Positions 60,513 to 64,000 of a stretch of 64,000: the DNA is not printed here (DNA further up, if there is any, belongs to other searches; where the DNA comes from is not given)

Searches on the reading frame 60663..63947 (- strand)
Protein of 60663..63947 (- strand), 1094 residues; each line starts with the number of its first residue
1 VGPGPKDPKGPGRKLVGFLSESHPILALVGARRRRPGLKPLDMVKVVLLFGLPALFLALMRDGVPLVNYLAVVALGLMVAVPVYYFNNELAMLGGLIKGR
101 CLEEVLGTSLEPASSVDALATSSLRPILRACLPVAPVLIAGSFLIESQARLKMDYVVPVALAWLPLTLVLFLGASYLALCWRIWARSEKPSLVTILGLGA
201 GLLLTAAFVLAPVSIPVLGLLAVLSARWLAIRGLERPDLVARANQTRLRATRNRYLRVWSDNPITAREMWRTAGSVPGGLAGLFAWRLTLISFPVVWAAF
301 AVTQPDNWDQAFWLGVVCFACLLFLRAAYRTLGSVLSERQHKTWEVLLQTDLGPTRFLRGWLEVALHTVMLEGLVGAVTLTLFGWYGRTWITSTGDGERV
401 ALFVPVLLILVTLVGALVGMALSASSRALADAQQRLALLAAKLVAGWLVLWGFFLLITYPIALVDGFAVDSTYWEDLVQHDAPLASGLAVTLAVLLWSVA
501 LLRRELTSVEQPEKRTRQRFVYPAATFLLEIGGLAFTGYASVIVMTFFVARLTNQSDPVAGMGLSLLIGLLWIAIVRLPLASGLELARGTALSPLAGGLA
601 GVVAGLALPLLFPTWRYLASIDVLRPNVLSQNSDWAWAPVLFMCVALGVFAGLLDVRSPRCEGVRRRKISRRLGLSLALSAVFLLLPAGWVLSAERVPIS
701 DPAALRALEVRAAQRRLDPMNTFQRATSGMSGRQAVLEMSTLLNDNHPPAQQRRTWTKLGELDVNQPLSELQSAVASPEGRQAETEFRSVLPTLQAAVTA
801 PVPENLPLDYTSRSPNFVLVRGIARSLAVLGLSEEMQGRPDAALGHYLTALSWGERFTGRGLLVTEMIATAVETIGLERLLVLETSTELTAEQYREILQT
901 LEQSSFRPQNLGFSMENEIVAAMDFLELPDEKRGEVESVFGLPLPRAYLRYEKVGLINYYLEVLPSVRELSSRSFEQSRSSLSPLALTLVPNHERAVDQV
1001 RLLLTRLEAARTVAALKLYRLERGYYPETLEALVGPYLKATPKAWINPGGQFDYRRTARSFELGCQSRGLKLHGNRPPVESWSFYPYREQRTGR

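Call 72: search_protein_families(library=pfam, proteins=[window:60663-63947:-], max_evalue=0.001)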
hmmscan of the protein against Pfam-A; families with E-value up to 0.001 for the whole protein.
window:60663-63947:- (1094 aa): 1 family
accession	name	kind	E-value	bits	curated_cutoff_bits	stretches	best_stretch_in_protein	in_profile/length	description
PF12698.13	ABC2_membrane_3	-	0.00012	21.8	31.6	1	311-468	162-299/347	ABC-2 family transporter protein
